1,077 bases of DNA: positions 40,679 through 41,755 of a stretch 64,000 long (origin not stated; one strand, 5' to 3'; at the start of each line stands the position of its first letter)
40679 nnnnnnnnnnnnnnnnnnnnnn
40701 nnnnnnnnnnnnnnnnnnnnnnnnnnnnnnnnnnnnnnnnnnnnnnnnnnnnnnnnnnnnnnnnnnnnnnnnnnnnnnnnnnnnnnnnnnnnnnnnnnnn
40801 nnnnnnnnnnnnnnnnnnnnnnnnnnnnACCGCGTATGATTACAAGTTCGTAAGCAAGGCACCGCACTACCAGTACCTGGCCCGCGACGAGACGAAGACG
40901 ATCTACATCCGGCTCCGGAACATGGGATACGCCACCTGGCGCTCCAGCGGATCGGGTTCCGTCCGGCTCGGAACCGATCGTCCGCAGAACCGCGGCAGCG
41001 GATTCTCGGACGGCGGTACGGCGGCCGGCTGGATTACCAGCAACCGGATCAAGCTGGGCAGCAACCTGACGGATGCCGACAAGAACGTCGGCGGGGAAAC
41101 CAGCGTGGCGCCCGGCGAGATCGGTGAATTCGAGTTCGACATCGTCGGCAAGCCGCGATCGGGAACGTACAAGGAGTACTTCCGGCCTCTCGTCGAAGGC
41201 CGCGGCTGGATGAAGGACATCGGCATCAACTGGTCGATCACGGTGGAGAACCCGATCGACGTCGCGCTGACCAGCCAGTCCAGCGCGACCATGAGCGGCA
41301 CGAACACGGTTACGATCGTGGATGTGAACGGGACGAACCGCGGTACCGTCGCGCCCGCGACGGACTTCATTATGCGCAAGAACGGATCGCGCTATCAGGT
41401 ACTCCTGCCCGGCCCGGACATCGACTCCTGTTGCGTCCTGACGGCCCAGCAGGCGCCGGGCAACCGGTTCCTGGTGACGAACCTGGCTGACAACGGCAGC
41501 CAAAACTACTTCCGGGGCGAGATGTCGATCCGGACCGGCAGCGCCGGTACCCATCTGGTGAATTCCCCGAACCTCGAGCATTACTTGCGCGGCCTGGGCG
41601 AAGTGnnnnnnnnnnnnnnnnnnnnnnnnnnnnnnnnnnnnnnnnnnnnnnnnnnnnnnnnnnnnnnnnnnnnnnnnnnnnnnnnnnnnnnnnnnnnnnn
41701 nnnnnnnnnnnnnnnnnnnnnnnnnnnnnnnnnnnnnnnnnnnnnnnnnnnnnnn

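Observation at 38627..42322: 1231-aa S8 peptidase-SpoIID fusion sharing a ~110-aa repeat module with an M23 peptidase (58919-60292)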

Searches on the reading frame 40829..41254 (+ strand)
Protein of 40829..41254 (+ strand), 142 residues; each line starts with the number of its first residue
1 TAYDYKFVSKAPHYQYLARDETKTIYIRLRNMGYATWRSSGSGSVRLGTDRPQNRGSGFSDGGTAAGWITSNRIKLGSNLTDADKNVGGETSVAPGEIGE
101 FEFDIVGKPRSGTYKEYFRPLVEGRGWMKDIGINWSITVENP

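Call 6: search_protein_families(library=pfam, proteins=[window:40829-41254:+], max_evalue=10)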
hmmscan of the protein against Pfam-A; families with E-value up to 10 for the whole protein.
seq(142 aa): 1 family
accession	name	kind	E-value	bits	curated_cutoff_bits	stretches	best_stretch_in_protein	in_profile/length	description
PF16158.11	N_BRCA1_IG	-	0.068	14.2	28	1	54-119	22-89/108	Ig-like domain from next to BRCA1 gene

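Call 24: search_solved_structures(query=A2, max_evalue=10, show_alignments=3)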
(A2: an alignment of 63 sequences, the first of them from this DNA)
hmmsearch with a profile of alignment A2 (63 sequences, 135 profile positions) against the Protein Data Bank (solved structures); distinct sequences matched with E-value up to 10: 13.
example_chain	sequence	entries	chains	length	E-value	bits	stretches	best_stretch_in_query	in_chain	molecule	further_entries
9kwv_A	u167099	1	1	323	0.24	14.7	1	48-93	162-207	Copper-containing nitrite reductase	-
9kvl_A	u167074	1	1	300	0.27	14.5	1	48-93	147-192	Copper-containing nitrite reductase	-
9kwt_A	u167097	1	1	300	0.28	14.5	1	48-93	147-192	Copper-containing nitrite reductase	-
3wia_A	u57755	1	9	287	0.29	14.4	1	48-93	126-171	Nitrite reductase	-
9kwu_A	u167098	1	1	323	0.3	14.3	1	48-93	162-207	Copper-containing nitrite reductase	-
3wkp_A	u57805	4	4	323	0.31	14.3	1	48-93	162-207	Nitrite reductase | Copper-containing nitrite reductase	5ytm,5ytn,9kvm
9kws_A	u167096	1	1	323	0.35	14.1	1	48-93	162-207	Copper-containing nitrite reductase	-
3wkq_A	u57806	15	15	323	0.37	14.1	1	48-93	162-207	Nitrite reductase | Copper-containing nitrite reductase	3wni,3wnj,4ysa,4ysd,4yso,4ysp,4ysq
3wi9_A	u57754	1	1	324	0.37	14.1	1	48-93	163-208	Nitrite reductase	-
3x1n_A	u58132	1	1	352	0.38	14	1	48-93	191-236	Nitrite reductase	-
3x1e_A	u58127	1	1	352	0.44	13.8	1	48-93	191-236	Nitrite reductase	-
3x1f_A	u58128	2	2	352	0.44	13.8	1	48-93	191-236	Nitrite reductase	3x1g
5cl2_A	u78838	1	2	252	1.6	12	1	77-103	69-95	Sporulation-control protein spo0M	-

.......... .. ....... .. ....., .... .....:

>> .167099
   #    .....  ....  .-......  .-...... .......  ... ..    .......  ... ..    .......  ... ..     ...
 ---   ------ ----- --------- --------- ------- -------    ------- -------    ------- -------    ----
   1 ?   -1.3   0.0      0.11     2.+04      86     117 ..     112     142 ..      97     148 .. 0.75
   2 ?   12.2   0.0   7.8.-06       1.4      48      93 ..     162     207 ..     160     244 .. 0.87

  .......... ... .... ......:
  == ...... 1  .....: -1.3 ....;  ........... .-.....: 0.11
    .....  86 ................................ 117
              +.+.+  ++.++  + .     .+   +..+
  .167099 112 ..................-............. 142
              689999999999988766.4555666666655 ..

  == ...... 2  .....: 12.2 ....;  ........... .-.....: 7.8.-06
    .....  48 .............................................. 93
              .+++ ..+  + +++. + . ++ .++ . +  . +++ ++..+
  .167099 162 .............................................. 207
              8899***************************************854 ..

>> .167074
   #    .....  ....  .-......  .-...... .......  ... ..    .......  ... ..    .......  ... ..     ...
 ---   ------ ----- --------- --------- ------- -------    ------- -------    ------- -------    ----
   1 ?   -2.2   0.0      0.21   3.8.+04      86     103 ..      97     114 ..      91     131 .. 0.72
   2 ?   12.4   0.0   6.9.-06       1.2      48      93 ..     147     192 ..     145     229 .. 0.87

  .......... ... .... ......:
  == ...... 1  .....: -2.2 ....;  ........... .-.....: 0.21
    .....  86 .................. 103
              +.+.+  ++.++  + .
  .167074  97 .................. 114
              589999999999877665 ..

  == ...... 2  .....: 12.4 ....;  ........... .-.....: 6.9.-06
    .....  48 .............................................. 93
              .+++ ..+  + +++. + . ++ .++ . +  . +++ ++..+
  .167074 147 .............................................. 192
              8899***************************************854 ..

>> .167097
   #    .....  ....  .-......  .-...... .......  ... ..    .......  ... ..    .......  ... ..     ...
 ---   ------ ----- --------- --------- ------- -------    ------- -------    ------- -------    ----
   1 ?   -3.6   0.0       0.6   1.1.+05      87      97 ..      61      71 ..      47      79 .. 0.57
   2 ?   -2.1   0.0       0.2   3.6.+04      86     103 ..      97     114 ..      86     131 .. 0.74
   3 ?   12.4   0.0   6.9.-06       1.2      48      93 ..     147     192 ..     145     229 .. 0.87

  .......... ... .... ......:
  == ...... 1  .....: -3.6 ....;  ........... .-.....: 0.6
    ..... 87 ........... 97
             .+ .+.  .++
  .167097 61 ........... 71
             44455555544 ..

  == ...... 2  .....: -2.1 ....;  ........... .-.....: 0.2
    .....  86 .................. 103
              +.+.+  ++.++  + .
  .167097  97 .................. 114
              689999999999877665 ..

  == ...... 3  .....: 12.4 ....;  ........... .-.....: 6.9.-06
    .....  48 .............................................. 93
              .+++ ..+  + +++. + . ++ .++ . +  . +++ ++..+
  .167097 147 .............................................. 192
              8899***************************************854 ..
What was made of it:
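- Tried and rejected: PDB sequence search with the repeat profile gave only chance-level hits (nitrite reductase, E 0.24 or worse, call 24).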

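Call 29: predict_structure(alignment_id=A2)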
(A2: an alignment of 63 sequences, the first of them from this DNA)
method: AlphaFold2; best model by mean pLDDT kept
length: 142 residues; sequences in the alignment: 63
mean_pLDDT: 96.7   pTM: 0.89
mean pLDDT of the five models: 96.7, 96.6, 96.4, 96.3, 96.2
residues with pLDDT >= 90: 136; 70-90: 6; 50-70: 0; < 50: 0
segments of 3 or more residues with pLDDT < 50: none
pLDDT, mean of each block of 10 residues (from residue 1): 97 89 98 98 97 97 98 98 96 99 97 97 98 97 81
secondary structure, 60 per line:
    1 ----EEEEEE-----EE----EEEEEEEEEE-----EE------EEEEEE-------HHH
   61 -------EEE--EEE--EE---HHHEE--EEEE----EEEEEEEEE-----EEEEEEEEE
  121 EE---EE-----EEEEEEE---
elements in order: E5-10 E22-31 E45-50 E68-70 E73-75 E90-93 E98-106 E112-122 E133-139
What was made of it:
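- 40829..41254 (+): FW repeat A3, aa 735-876. It carries a lineage-conserved insertion 'NLTD..KNVGGET'. The AF2 model has pLDDT 96.7 (call 29).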

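Call 30: search_protein_representatives(alignment_id=A2)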
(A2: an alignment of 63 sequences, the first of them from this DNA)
Query: 63 sequences, 135 profile positions. Proteins with E-value up to 0.001 (for the whole library): 7852; up to 1e-10: 3807; up to 1e-30: 966. The best 150 are listed.
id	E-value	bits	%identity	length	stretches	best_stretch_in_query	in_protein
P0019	3.3e-183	616.4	-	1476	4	2-134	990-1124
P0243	9.1e-179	602.1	-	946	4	1-134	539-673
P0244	1.3e-177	598.3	-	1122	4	1-133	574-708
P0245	9.6e-170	572.9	-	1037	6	7-134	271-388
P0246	2.3e-169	571.6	-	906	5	6-131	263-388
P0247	3.2e-168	567.9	-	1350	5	3-133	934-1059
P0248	4.8e-159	538.2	-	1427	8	9-134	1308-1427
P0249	4.5e-154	522.1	-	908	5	8-133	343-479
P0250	1.9e-153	520.1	-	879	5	2-134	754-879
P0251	1.3e-147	501.2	-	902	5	9-134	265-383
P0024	1.4e-147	501.1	-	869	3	2-134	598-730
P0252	3.6e-145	493.3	-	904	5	1-134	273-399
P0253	5.2e-145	492.8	-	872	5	1-134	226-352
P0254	1.4e-144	491.3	-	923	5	3-134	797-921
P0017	7.2e-144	489.1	-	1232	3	1-134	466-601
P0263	2.3e-129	442.1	-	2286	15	4-125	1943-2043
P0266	4.5e-127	434.7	-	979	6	2-134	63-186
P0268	1.6e-126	432.9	-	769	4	2-134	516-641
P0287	2.1e-107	371.0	-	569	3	3-134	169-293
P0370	3.9e-82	289.2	-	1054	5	2-126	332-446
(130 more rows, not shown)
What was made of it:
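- Association with wall hydrolases: the profile finds 7852 clusters at 50% identity (call 30).
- Tried and rejected: The exhaustive profile search was needed (call 30).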

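Call 33: fold_search(model_id=the predicted structure, library=pdb)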
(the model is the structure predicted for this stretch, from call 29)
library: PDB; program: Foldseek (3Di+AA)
matches with E <= 10: 1936; with E <= 0.001: 42
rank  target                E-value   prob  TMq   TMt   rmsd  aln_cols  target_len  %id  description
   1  4ole_B                3.4e-06  1.00  0.61  0.70   3.9       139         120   16  Crystal structure of a neighbor of BRCA1 gene 1 (NBR1) from Homo sapiens at 2.52 A resolution (released 2014-02-19)
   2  4ole_A                3.4e-06  1.00  0.58  0.66   7.1       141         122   17  Crystal structure of a neighbor of BRCA1 gene 1 (NBR1) from Homo sapiens at 2.52 A resolution (released 2014-02-19)
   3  4ole_C                3.9e-06  1.00  0.57  0.68   7.1       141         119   17  Crystal structure of a neighbor of BRCA1 gene 1 (NBR1) from Homo sapiens at 2.52 A resolution (released 2014-02-19)
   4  6vhi                  5.7e-05  1.00  0.62  0.78   2.7       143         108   18  Crystal structure of the human ILRUN Fw domain (released 2020-07-01)
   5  5l7u_A                1.0e-04  1.00  0.38  0.12  15.5       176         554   13  Crystal structure of BvGH123 with bound GalNAc (released 2017-03-22)
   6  7e1y_A                1.1e-04  1.00  0.53  0.16   4.0       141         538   13  Staphylothermus marinus amylopullulanase -SmApu (released 2022-02-09)
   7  5l7v_B                1.4e-04  1.00  0.41  0.13  16.1       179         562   15  Crystal Structure of BvGH123 with bond transition state analog Galthiazoline. (released 2017-03-22)
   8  5l7u_B                1.5e-04  1.00  0.39  0.13  16.1       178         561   13  Crystal structure of BvGH123 with bound GalNAc (released 2017-03-22)
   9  5l7r_A                2.0e-04  1.00  0.40  0.13  15.9       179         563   16  Crystal structure of BvGH123 (released 2017-03-22)
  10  8k2i_B                2.1e-04  1.00  0.39  0.11  12.2       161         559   14  Crystal structure of Group 2 Oligosaccharide/Monosaccharide-releasing beta-N-acetylhexosaminidase NgaAt from Arabidops (released 2024-04-24)
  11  7ms2_B                2.6e-04  1.00  0.44  0.11   6.8       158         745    8  Three-dimensional structure of a GH3 Beta-glucosidase from Clostridium thermocellum in complex with glycerol (released 2022-05-18)
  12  3qbt_F                2.9e-04  1.00  0.51  0.52   4.6       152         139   10  Crystal structure of OCRL1 540-678 in complex with Rab8a:GppNHp (released 2011-03-23)
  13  2a74_B                2.9e-04  1.00  0.47  0.38   6.1       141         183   16  Human Complement Component C3c (released 2005-09-27)
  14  8k2h_A                2.9e-04  0.99  0.36  0.11  12.2       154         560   11  Crystal structure of Group 2Oligosaccharide/Monosaccharide-releasing beta-N-acetylhexosaminidase NgaAt from Arabidopsi (released 2024-04-24)
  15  7ms2_A                3.2e-04  1.00  0.43  0.11   7.3       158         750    8  Three-dimensional structure of a GH3 Beta-glucosidase from Clostridium thermocellum in complex with glycerol (released 2022-05-18)
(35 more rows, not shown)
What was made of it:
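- On FW / NBR1-like domain (PF16158): Foldseek gives E 3e-6 (call 33).
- Foldseek top hits are 4OLE, 6VHI and 7VQO (call 33).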

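Call 36: search_protein_families(library=pfam, alignment_id=A3, max_evalue=0.0001)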
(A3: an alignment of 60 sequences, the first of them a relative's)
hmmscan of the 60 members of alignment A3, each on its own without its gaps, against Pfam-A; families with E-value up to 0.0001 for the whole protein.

A. member 1, P0243 (946 aa): 3 families
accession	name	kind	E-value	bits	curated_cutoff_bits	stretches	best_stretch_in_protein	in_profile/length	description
PF07995.17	GSDH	-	1.6e-39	136.6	25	1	57-392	9-330/332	Glucose / Sorbosone dehydrogenase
PF16158.11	N_BRCA1_IG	-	3.1e-18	66.8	28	1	838-925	7-89/108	Ig-like domain from next to BRCA1 gene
PF20067.5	SSL_N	-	9.5e-05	22.6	18.9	0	164-184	25-45/46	Strictosidine synthase-like, N-terminal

B. families by the number of members that match (of 60 scanned): 28 families (the first 25 are shown)
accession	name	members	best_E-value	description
PF16158.11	N_BRCA1_IG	57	1.2e-29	Ig-like domain from next to BRCA1 gene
PF10633.15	NPCBM_assoc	11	1.1e-11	NPCBM-associated, NEW3 domain of alpha-galactosidase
PF01510.30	Amidase_2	6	1.1e-16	N-acetylmuramoyl-L-alanine amidase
PF07705.17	CARDB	4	4.7e-06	CARDB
PF07610.17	DUF1573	4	4.8e-06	Protein of unknown function (DUF1573)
PF07995.17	GSDH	3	1.9e-59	Glucose / Sorbosone dehydrogenase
PF01551.29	Peptidase_M23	2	1.8e-18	Peptidase family M23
PF05257.22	CHAP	2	1.2e-13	CHAP domain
PF06280.18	fn3_5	2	5.4e-08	Fn3-like domain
PF11790.14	Glyco_hydro_cc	2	6.7e-07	Glycosyl hydrolase catalytic core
PF22612.2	GH113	1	1.3e-49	Glycoside Hydrolase Family 113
PF00082.27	Peptidase_S8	1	6.3e-49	Subtilase family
PF08486.15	SpoIID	1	2.4e-15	Stage II sporulation protein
PF01835.25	MG2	1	1.3e-08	MG2 domain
PF19077.6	Big_13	1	8.3e-07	Bacterial Ig-like domain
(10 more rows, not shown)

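Call 70: search_protein_families(library=pfam, alignment_id=A5, max_evalue=0.0001)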
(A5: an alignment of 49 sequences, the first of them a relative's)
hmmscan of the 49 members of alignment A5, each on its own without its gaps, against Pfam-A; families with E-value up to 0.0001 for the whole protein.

A. member 1, P0287 (569 aa): 1 family
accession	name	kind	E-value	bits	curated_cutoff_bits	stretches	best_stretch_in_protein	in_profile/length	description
PF16158.11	N_BRCA1_IG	-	1.6e-18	67.7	28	1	188-275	11-92/108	Ig-like domain from next to BRCA1 gene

B. families by the number of members that match (of 49 scanned): 57 families (the first 25 are shown)
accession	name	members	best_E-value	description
PF16158.11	N_BRCA1_IG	47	5.9e-117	Ig-like domain from next to BRCA1 gene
PF01510.30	Amidase_2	16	3.5e-18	N-acetylmuramoyl-L-alanine amidase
PF10633.15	NPCBM_assoc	11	1.6e-10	NPCBM-associated, NEW3 domain of alpha-galactosidase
PF07705.17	CARDB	7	4.1e-27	CARDB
PF07995.17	GSDH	4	1.9e-59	Glucose / Sorbosone dehydrogenase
PF16116.10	DUF4832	4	6.7e-19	Domain of unknown function (DUF4832)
PF01551.29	Peptidase_M23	4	1.8e-18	Peptidase family M23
PF00041.27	fn3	4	3.4e-08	Fibronectin type III domain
PF10989.13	DUF2808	3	3.9e-16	Protein of unknown function (DUF2808)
PF13529.12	Peptidase_C39_2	2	2.1e-15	Peptidase_C39 like family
PF05257.22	CHAP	2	1.2e-13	CHAP domain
PF14310.12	Fn3-like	2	2.8e-13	Fibronectin type III-like domain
PF14016.12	DUF4232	2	1.7e-11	Domain of unknown function (DUF4232)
PF09134.16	Invasin_D3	2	4.9e-10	Invasin, domain 3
PF02369.22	Big_1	2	3.5e-09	Bacterial Ig-like domain (group 1)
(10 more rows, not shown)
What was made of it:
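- On FW / NBR1-like domain (PF16158): By contrast, 57 of 60 and 47 of 49 proteins found with the repeat profile match PF16158 at E<1e-4 (calls 36, 70).
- Other partners also occur: glucose/sorbosone dehydrogenase, GH6, GH113 and S8 alone (calls 36, 70). FW repeats occur with many unrelated hydrolases in many genomes (calls 36, 70).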

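Call 71: list_cluster_members(proteins=[P0251, P0268, P0245, P0247, P0266, P0370, P0287, P0243, P0263, P0147])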
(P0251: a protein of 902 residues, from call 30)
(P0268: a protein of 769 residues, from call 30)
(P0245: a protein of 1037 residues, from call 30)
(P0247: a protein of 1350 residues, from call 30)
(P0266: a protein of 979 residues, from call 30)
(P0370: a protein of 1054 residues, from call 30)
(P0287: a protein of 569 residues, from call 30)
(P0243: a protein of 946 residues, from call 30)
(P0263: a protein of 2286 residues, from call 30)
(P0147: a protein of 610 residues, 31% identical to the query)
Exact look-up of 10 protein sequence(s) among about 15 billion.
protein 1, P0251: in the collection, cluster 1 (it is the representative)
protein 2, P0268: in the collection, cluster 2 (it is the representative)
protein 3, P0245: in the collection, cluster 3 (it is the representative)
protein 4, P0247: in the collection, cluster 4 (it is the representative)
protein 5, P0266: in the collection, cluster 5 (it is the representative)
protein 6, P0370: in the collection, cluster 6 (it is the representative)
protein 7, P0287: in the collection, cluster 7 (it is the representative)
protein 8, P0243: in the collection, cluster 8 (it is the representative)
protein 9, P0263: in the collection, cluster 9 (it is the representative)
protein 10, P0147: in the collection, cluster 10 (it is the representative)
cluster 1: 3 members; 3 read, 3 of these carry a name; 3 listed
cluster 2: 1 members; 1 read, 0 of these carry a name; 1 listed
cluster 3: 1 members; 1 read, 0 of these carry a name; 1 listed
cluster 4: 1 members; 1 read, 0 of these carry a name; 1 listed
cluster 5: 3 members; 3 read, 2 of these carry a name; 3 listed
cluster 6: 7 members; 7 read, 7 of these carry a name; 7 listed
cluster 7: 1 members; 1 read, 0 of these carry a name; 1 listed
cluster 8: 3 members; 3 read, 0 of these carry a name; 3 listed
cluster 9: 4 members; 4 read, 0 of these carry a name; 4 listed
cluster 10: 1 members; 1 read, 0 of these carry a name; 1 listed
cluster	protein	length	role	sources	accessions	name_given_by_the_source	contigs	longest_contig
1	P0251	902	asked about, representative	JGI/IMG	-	hypothetical protein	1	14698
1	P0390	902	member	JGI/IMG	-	hypothetical protein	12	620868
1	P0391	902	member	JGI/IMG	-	hypothetical protein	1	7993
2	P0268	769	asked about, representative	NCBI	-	-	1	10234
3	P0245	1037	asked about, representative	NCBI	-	-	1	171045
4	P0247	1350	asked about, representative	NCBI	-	-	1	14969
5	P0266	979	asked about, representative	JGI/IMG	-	uncharacterized membrane protein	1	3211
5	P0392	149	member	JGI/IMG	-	peptidoglycan hydrolase-like amidase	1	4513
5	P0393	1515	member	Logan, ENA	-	-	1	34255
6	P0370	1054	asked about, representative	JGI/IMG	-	uncharacterized protein (TIGR03382 family)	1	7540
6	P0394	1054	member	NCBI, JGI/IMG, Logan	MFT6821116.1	MAG: hypothetical protein ACJATT_004945 [Myxococcota bacterium] | uncharacterized protein (TIGR03382 family)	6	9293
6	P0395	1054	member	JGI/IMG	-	uncharacterized protein (TIGR03382 family)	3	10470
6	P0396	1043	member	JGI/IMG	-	uncharacterized protein (TIGR03382 family)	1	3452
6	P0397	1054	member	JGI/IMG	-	uncharacterized protein (TIGR03382 family)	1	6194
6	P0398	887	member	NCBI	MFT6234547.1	MAG: murein DD-endopeptidase MepM/ murein hydrolase activator NlpD, partial [Myxococcota ...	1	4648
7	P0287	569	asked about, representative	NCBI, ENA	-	-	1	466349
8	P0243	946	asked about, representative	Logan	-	-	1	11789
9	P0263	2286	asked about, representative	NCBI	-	-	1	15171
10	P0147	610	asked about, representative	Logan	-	-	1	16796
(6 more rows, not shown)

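Call 83: search_protein_families(library=ncbifam, proteins=[window:40829-41254:+], max_evalue=0.01)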
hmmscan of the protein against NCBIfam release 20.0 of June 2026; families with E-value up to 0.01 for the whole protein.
seq(142 aa): 0 families

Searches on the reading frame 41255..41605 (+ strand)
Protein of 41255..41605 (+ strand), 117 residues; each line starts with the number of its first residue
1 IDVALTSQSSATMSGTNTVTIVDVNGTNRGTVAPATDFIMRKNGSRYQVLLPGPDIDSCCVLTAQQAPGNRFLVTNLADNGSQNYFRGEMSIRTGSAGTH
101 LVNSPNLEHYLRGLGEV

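Call 6: search_protein_families(library=pfam, proteins=[window:41255-41605:+], max_evalue=10)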
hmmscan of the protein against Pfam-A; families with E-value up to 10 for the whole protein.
seq(117 aa): 0 families
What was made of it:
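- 41255..41542 (+): Protein A aa 877-972: beta-rich N-terminal part of the SpoIID/LytB unit, with no Pfam hit of its own. Call 6 finds no family for it.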
